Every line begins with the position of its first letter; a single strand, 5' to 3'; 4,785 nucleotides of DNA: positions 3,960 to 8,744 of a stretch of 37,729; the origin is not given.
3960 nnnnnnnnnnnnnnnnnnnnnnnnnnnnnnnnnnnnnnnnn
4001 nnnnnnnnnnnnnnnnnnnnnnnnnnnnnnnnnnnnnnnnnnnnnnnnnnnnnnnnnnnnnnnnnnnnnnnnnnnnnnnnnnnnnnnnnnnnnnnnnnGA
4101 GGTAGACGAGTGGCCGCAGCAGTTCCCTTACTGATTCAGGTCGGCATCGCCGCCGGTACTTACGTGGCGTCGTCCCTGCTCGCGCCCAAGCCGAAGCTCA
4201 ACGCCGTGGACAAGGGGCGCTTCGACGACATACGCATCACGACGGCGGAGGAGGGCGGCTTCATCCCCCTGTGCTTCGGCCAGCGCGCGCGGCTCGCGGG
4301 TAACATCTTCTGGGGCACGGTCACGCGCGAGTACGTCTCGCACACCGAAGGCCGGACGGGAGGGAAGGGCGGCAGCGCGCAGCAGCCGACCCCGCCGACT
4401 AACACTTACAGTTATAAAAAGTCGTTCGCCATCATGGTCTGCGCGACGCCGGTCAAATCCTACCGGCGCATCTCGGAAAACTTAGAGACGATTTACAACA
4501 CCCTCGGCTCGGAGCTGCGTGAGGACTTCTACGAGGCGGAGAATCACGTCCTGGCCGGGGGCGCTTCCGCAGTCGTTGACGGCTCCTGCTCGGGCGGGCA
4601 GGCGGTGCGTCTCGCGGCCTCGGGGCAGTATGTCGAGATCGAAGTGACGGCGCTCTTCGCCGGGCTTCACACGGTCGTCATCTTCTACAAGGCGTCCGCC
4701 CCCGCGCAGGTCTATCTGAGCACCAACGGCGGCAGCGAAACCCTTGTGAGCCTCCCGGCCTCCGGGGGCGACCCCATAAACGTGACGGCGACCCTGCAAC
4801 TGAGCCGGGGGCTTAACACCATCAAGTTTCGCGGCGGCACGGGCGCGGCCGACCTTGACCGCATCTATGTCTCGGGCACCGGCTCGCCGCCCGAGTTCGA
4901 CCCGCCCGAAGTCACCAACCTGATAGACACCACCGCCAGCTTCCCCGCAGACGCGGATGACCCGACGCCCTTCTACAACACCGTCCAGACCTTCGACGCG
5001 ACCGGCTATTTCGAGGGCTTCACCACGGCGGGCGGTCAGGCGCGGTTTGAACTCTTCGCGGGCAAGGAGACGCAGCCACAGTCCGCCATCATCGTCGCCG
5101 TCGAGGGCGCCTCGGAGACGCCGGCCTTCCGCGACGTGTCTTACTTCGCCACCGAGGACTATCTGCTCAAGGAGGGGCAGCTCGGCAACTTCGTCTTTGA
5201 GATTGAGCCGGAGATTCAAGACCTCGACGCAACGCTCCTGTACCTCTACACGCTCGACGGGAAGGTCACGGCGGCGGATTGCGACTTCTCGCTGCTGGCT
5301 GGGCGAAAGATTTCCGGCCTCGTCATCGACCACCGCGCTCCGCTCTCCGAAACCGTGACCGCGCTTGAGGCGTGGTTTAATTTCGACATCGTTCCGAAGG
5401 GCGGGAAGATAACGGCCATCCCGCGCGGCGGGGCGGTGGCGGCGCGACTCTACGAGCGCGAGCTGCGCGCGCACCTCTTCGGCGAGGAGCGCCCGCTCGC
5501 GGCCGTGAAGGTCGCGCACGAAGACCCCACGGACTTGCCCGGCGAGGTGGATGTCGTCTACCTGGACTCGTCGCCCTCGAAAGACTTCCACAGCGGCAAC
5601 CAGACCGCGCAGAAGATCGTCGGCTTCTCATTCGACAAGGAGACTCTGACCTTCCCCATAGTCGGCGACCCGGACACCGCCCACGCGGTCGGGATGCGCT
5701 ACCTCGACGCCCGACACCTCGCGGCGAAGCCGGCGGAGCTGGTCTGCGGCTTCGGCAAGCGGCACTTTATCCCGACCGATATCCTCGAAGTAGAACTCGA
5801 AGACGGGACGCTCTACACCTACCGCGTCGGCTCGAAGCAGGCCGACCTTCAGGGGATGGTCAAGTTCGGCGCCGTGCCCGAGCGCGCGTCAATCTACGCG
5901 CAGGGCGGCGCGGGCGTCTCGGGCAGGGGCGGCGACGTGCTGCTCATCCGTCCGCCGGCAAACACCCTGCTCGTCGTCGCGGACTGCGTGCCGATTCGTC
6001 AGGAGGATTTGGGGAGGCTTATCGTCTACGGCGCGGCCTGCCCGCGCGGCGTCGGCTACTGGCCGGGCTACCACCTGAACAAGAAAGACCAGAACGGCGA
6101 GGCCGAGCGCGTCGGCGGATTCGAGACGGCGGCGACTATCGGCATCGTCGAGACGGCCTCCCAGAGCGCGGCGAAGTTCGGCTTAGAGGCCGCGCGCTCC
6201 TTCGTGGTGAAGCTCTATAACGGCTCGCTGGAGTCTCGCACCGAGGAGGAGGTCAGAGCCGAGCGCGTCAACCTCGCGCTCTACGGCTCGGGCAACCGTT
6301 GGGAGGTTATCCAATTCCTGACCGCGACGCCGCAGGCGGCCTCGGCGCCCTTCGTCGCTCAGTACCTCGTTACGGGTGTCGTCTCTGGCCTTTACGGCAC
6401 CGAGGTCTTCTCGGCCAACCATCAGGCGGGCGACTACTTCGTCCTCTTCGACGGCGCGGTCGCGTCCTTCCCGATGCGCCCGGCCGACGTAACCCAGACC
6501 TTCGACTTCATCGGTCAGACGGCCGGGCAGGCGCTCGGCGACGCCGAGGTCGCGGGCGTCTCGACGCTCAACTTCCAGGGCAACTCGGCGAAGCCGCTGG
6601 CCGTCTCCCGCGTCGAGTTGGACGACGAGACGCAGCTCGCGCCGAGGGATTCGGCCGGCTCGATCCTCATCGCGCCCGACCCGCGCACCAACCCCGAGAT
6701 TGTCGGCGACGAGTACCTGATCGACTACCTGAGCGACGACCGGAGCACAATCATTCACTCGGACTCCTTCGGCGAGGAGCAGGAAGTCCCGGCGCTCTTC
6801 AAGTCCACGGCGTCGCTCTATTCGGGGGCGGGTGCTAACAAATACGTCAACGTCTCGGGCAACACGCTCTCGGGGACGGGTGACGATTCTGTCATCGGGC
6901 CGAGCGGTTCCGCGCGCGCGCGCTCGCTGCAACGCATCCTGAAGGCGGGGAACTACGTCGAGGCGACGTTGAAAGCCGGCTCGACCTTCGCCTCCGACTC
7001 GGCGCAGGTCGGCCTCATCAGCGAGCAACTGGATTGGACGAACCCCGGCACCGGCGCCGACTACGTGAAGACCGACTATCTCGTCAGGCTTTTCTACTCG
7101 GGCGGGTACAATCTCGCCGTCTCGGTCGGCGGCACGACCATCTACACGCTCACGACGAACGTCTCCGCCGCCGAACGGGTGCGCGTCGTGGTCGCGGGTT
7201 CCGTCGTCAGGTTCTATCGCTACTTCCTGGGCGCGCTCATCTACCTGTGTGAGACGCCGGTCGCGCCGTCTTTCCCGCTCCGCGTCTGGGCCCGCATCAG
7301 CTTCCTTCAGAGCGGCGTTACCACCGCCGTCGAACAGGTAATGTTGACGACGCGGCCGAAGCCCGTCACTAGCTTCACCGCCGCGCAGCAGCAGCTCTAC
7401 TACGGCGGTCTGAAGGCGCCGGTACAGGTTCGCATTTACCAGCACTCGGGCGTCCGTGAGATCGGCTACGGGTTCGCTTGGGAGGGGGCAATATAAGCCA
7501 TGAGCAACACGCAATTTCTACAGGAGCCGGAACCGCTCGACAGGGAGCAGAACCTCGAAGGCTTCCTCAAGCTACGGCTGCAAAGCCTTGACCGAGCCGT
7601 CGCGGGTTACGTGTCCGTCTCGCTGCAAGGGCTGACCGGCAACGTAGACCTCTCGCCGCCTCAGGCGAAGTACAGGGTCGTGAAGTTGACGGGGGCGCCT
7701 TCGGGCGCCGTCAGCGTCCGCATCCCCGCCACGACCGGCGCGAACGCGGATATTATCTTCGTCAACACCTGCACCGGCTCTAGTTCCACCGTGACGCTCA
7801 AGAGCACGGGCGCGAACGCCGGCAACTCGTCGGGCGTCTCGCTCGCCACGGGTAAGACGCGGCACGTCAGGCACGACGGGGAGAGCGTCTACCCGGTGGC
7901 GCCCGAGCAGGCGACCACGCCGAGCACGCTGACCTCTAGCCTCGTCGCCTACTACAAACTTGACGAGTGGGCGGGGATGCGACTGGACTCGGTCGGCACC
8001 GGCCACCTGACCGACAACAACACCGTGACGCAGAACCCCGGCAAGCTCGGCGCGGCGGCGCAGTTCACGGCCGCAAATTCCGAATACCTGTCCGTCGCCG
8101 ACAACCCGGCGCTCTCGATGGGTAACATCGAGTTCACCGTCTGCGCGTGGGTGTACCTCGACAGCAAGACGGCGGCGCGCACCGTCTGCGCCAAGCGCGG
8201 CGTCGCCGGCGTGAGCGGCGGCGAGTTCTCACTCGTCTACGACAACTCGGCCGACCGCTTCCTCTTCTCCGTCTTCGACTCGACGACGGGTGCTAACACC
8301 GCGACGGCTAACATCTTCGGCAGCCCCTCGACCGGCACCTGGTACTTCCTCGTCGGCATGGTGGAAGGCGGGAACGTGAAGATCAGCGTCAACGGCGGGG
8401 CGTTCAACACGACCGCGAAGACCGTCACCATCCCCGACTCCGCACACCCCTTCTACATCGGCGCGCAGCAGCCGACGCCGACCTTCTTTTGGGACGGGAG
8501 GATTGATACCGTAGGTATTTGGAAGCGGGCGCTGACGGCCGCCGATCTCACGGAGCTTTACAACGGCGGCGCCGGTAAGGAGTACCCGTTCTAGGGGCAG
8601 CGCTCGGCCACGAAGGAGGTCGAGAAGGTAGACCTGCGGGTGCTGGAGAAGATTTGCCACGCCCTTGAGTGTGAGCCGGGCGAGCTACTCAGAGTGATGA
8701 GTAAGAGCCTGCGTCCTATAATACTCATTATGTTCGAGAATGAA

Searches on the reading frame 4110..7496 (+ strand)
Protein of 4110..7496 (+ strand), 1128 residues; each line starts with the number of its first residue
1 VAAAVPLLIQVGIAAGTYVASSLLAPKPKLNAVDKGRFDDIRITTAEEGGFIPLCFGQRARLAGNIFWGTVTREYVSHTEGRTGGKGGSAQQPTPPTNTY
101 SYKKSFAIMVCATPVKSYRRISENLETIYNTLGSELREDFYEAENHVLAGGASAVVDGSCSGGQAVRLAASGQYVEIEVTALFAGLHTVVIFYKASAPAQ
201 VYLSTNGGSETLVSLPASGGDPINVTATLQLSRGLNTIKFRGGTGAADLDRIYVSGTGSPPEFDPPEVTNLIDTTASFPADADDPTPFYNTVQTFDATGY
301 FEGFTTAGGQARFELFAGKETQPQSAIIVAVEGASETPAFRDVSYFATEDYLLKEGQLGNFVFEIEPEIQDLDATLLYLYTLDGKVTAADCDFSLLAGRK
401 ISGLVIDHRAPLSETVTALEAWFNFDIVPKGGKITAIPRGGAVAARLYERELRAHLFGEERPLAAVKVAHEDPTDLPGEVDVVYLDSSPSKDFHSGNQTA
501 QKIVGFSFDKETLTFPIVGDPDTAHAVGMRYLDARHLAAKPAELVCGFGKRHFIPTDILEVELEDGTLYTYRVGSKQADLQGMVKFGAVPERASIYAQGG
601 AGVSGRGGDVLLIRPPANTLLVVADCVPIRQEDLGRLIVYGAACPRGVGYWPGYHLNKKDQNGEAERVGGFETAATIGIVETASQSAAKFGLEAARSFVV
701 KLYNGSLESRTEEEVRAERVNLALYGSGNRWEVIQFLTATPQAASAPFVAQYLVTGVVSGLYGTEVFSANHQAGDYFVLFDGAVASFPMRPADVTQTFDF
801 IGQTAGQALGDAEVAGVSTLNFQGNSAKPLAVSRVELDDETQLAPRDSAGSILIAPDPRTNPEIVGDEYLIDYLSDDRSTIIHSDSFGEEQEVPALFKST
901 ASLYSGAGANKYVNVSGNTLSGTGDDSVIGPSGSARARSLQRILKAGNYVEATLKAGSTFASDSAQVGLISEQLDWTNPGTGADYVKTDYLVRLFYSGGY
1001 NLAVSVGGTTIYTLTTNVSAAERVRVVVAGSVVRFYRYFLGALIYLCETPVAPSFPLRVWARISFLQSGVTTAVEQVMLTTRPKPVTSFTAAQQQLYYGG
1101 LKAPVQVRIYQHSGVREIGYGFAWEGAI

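Call 17: search_protein_families(library=phrogs, proteins=[window:4110-7496:+], max_evalue=0.001)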
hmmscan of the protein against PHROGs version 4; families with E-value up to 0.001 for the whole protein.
window:4110-7496:+ (1128 aa): 3 families
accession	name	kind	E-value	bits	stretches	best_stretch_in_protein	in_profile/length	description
phrog_4271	-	tail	3.5e-81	274.5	3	382-837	761-1206/1309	tail protein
phrog_1101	-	tail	2.8e-09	36.4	1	19-122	14-109/1405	tail protein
phrog_1180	-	tail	1.4e-07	32.3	1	6-68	2-62/78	tail assembly chaperone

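Call 18: search_protein_families(library=pfam, proteins=[window:4110-7496:+], max_evalue=0.001)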
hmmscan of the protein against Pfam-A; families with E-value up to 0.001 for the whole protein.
window:4110-7496:+ (1128 aa): 3 families
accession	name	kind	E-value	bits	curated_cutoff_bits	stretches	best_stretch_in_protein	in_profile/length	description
PF23666.2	Rcc01698_C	-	3.3e-15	56.6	27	1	675-778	1-98/98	Rcc01698-like, C-terminal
PF13550.12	Phage-tail_3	-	2.9e-12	47.2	23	1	415-573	9-159/164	Putative phage tail protein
PF22704.2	CBM13-like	-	1e-06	29.2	30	1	179-253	7-81/82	Alpha-galactosidase, CBM13 domain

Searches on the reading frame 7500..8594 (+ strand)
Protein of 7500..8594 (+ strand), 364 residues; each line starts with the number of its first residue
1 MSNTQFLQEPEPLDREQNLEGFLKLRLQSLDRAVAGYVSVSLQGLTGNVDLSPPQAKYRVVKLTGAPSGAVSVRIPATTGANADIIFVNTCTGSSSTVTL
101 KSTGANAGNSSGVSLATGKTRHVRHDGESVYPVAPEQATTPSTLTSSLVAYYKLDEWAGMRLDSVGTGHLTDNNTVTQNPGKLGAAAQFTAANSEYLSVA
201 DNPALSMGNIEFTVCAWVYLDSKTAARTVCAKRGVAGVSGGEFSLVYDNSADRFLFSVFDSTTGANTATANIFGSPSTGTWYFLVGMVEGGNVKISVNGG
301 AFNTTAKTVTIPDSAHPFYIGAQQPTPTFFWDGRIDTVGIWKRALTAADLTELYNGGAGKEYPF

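Call 17: search_protein_families(library=phrogs, proteins=[window:7500-8594:+], max_evalue=0.001)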
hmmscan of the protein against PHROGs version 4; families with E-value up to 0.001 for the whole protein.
window:7500-8594:+ (364 aa): 2 families
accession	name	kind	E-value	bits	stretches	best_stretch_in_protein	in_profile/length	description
phrog_8510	-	head and packaging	4.1e-12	45.7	1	109-356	664-899/1348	virion structural protein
phrog_24074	-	unknown function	1.1e-08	34.8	1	173-308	445-575/892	-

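Call 18: search_protein_families(library=pfam, proteins=[window:7500-8594:+], max_evalue=0.001)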
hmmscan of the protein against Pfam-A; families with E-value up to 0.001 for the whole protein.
window:7500-8594:+ (364 aa): 1 family
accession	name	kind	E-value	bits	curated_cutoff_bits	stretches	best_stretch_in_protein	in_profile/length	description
PF13385.13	Laminin_G_3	-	1.9e-24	87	27.6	1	194-349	4-149/151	Concanavalin A-like lectin/glucanases superfamily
